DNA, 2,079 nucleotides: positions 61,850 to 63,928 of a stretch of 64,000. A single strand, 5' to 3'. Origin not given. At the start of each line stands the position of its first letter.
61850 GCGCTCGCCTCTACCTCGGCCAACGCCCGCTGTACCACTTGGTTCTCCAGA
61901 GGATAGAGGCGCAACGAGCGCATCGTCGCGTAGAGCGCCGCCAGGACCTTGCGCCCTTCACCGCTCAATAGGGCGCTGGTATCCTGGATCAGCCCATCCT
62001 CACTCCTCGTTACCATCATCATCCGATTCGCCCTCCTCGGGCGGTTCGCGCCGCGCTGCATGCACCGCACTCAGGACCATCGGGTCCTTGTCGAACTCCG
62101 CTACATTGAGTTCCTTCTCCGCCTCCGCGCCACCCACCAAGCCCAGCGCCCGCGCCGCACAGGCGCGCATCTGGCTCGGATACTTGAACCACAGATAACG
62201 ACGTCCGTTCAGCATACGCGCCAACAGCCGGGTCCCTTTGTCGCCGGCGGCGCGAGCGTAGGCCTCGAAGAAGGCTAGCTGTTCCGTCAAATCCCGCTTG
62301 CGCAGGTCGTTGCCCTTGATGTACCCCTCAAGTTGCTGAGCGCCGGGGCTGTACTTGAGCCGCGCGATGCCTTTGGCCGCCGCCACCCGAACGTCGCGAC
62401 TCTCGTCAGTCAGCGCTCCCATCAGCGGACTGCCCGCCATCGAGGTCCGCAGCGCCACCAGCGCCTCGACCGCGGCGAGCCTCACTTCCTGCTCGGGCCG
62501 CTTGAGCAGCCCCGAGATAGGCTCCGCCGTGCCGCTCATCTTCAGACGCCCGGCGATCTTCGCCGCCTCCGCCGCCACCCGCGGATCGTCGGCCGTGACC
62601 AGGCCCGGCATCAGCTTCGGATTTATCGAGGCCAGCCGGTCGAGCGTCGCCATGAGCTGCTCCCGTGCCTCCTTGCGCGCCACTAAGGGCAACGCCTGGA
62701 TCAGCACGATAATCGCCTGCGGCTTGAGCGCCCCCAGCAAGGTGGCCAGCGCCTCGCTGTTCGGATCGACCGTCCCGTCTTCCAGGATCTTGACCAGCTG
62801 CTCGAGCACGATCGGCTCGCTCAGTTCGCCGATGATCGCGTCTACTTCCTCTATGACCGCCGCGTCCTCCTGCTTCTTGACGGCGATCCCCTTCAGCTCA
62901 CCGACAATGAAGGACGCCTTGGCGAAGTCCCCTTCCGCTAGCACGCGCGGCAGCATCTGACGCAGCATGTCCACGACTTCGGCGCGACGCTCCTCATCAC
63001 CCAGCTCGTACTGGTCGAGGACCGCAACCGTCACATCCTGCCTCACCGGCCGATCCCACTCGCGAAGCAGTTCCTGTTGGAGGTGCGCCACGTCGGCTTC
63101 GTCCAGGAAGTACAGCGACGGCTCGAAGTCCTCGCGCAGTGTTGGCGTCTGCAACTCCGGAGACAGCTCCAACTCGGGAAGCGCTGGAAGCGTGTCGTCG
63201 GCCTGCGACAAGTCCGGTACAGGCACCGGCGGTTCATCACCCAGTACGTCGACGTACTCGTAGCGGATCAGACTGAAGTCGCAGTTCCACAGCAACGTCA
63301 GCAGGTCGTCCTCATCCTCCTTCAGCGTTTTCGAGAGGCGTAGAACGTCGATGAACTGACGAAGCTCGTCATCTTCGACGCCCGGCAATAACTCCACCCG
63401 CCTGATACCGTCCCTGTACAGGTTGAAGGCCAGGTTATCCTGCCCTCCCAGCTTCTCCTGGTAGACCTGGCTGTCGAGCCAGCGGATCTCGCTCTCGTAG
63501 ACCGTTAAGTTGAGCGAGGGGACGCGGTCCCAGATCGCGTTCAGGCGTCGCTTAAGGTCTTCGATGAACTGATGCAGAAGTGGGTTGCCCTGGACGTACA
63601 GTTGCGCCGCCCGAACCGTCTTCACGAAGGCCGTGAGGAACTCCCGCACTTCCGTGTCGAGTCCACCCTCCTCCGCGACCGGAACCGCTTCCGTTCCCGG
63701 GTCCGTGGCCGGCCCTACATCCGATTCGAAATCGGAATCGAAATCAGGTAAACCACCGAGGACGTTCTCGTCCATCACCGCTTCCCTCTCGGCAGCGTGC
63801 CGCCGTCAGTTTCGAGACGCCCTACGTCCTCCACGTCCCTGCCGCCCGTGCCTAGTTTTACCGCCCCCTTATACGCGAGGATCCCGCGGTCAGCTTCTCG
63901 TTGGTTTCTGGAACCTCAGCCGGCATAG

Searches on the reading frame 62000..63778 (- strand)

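Call 45: search_protein_families(library=pfam, proteins=[window:62000-63778:-], max_evalue=0.001)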
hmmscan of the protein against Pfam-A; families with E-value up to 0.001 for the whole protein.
window:62000-63778:- (592 aa): 2 families
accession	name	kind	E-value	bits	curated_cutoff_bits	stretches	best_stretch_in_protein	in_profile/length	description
PF13646.12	HEAT_2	-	4.1e-17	62.7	27.7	2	387-470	2-86/88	HEAT repeats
PF02985.28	HEAT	-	7.6e-06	26.1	23.5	0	451-474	4-27/31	HEAT repeat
